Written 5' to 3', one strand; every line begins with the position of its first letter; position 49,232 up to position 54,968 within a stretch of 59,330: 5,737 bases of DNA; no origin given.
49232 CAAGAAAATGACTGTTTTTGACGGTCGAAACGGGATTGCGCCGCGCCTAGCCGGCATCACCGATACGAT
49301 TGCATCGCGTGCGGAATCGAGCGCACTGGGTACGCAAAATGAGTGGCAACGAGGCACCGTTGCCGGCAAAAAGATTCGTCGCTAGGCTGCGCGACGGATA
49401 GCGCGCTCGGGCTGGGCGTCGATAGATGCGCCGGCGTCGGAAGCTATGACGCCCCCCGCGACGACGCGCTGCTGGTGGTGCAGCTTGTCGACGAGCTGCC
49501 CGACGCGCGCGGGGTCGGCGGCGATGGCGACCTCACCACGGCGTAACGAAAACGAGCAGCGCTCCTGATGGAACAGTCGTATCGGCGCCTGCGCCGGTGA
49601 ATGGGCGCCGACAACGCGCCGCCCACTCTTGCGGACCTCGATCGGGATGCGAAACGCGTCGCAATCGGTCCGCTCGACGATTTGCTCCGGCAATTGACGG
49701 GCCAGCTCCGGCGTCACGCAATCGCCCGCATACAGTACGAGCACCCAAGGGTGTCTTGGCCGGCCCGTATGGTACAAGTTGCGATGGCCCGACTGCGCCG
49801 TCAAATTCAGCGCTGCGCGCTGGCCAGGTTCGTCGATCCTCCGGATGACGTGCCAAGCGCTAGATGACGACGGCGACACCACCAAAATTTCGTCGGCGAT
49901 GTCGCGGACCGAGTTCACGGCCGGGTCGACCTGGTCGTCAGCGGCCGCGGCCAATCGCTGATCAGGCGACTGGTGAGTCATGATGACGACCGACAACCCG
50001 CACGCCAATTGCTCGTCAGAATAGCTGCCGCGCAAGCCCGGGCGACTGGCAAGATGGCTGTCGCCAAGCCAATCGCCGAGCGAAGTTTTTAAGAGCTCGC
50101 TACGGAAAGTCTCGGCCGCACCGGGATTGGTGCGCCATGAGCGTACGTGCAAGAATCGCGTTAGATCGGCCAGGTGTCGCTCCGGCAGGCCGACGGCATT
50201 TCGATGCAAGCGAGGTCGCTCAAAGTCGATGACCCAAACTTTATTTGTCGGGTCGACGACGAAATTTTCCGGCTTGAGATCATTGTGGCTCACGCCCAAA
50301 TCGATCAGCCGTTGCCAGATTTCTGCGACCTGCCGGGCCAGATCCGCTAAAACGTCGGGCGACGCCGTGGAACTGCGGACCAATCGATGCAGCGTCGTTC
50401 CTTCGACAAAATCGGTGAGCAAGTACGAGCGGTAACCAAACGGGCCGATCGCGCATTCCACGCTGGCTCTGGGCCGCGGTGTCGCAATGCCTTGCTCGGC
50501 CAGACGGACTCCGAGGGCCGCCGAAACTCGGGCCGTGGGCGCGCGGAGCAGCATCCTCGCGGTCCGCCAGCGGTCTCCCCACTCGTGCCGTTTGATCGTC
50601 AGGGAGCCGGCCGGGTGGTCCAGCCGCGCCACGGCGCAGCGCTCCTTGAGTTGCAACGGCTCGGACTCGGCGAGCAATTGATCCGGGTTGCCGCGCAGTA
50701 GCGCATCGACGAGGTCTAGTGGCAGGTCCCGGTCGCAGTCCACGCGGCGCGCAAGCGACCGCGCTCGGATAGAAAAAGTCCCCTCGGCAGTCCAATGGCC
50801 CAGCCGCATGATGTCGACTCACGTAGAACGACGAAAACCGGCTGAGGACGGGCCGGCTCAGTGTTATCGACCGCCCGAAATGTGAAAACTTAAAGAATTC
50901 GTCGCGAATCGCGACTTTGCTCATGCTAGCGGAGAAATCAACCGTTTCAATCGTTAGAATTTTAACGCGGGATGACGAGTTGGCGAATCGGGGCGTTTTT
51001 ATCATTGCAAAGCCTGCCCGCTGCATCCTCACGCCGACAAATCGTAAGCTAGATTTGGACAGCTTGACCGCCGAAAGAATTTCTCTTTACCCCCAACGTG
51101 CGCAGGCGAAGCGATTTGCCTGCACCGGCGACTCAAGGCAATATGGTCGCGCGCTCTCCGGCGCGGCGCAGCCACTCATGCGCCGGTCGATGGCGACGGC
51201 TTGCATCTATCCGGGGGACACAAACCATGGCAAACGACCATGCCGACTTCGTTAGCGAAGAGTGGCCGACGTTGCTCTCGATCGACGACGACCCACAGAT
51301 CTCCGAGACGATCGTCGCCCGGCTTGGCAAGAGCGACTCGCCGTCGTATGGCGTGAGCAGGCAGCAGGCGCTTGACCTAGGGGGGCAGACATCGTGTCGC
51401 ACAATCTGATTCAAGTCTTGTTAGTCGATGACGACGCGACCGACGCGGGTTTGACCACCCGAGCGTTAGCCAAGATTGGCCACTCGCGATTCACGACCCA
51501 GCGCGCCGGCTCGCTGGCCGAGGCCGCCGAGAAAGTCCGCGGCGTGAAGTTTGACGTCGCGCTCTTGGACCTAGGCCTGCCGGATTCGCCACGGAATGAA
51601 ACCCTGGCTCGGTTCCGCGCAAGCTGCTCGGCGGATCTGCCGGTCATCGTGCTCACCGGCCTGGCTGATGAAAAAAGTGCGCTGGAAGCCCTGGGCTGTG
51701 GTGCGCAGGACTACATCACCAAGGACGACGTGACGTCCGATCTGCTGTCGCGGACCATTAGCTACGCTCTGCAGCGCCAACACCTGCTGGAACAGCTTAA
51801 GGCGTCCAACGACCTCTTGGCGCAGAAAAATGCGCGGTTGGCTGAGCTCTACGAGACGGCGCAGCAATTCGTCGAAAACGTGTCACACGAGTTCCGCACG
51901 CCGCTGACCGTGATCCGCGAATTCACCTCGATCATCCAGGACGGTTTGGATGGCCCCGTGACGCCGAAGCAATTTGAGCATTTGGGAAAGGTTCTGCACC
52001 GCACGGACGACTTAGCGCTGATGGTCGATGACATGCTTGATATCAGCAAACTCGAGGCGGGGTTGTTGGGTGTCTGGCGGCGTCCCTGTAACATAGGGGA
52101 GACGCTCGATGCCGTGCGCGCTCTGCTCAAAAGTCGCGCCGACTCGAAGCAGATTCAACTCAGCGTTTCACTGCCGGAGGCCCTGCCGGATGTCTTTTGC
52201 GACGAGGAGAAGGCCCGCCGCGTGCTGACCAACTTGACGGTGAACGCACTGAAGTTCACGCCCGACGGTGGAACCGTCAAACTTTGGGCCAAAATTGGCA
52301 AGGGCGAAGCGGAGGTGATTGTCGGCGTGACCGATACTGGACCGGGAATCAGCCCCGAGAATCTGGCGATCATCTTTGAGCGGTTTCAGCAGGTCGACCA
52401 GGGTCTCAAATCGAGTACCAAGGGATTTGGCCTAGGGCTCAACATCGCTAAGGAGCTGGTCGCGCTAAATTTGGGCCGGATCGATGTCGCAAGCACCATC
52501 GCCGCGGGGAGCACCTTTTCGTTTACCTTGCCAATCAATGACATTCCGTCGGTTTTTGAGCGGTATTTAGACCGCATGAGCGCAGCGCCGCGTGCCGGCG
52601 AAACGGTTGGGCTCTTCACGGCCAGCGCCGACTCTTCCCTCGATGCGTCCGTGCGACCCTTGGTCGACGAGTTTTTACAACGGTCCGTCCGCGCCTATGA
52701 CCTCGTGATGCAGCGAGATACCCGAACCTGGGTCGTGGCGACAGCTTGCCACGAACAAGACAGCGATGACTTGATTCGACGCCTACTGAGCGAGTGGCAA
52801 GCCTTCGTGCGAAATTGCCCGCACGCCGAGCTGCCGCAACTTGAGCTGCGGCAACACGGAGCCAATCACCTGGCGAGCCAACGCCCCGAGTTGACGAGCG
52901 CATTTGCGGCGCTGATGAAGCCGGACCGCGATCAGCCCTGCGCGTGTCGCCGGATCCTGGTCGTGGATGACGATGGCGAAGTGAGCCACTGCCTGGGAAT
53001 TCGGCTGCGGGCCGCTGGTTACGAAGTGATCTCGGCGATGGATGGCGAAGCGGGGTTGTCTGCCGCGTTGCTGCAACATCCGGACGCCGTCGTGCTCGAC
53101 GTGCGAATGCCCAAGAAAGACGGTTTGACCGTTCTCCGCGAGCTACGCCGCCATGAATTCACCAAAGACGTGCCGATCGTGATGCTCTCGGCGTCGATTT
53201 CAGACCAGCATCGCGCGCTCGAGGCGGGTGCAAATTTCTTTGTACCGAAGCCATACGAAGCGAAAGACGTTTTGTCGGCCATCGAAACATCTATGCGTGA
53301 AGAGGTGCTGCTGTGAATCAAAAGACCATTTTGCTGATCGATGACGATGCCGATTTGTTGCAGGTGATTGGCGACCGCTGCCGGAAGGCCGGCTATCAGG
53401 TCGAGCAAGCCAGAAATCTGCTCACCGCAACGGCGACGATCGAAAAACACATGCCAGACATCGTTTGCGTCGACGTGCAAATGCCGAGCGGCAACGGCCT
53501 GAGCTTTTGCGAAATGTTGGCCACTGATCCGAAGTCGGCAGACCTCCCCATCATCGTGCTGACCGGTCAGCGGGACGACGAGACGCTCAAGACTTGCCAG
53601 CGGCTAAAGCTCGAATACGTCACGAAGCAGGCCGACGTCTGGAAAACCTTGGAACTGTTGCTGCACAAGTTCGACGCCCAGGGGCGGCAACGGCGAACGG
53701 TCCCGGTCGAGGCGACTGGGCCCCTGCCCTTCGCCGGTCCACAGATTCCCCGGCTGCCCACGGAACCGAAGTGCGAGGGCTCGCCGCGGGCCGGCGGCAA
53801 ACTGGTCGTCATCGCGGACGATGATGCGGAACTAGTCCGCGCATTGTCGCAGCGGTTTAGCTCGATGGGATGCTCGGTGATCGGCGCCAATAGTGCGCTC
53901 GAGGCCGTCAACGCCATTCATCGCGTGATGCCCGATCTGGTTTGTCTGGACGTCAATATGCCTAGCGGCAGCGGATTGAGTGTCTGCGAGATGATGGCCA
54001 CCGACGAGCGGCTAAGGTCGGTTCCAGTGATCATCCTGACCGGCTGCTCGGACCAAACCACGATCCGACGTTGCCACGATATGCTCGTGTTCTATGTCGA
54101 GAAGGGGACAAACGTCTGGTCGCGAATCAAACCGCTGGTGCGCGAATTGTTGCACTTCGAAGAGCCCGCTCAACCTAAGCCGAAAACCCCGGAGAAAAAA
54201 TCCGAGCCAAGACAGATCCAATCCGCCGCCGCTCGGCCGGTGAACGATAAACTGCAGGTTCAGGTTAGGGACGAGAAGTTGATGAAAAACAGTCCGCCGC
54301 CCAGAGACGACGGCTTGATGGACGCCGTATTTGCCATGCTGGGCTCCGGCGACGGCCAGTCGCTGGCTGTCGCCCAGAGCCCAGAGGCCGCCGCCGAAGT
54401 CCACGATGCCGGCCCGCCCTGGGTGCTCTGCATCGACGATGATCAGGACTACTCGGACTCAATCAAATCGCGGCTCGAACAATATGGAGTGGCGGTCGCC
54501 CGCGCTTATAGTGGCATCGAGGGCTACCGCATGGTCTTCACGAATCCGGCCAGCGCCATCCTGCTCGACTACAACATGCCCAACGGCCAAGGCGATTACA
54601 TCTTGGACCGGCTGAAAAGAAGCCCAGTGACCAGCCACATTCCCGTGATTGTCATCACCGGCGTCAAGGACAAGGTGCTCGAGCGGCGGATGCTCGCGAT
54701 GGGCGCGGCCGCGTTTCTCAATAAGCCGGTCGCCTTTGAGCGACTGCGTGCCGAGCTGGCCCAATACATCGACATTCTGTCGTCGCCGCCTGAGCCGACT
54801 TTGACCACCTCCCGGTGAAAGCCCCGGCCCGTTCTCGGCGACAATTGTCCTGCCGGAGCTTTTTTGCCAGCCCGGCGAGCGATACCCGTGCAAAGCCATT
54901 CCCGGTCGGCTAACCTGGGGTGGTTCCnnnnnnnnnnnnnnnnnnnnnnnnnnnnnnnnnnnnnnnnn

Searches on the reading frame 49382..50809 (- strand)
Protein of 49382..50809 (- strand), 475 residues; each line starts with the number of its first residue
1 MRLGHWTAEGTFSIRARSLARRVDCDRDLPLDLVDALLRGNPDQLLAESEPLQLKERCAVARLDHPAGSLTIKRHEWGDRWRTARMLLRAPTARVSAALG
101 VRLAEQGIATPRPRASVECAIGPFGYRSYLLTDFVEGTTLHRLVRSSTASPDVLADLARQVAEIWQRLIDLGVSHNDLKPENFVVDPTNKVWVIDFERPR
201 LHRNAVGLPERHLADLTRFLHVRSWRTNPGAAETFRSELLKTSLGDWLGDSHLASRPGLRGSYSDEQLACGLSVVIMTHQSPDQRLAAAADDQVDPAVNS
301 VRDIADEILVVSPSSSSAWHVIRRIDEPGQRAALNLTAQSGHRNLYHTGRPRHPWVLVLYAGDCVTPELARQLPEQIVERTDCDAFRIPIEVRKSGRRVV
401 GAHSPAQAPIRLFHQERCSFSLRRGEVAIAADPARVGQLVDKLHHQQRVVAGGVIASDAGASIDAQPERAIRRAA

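Call 79: search_protein_families(library=pfam, proteins=[window:49382-50809:-], max_evalue=0.00001)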
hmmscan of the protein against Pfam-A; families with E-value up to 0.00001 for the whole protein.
window:49382-50809:- (475 aa): 3 families
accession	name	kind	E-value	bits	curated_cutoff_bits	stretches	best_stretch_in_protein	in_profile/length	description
PF06293.20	Kdo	-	1.6e-12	47.8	21.3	1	88-221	53-191/207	Lipopolysaccharide kinase (Kdo/WaaP) family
PF00069.31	Pkinase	-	5.9e-08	32.9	31.7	1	128-197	73-143/263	Protein kinase domain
PF01636.29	APH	-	2.6e-07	31.1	23.2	0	153-198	146-196/239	Phosphotransferase enzyme family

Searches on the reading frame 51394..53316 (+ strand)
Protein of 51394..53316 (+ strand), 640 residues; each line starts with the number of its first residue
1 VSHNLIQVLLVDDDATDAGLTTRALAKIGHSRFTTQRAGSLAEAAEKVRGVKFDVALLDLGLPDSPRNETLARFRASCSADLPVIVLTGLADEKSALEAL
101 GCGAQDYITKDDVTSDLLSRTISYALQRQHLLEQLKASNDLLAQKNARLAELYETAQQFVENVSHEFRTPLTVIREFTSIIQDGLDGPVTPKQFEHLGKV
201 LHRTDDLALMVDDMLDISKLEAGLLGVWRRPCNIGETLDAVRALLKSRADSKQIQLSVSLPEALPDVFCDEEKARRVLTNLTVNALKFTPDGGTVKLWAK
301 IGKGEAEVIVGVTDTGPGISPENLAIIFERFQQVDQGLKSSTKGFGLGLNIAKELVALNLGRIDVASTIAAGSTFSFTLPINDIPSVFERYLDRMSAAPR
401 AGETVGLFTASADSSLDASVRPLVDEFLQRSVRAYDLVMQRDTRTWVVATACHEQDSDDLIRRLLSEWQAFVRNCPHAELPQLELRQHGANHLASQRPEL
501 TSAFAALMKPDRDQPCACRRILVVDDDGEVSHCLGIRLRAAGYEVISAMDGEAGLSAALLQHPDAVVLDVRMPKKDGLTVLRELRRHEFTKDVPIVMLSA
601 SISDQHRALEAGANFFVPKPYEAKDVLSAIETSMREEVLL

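Call 80: search_protein_families(library=pfam, proteins=[window:51394-53316:+], max_evalue=0.00001)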
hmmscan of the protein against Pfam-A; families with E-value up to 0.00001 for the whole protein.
window:51394-53316:+ (640 aa): 3 families
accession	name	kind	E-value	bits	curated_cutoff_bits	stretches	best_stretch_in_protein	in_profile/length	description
PF00072.30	Response_reg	-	3.4e-38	130.7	30.2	2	521-630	1-110/111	Response regulator receiver domain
PF02518.31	HATPase_c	-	5.3e-24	85.2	26.4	1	270-381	2-109/111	Histidine kinase-, DNA gyrase B-, and HSP90-like ATPase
PF00512.31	HisKA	-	2.3e-15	56.8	26.9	1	157-223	3-66/66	His Kinase A (phospho-acceptor) domain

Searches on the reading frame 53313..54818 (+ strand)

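Call 80: search_protein_families(library=pfam, proteins=[window:53313-54818:+], max_evalue=0.00001)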
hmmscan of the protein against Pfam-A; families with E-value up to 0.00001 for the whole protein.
window:53313-54818:+ (501 aa): 1 family
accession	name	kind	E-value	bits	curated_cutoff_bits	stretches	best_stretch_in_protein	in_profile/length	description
PF00072.30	Response_reg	-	2.1e-57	192.5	30.2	3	371-482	1-110/111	Response regulator receiver domain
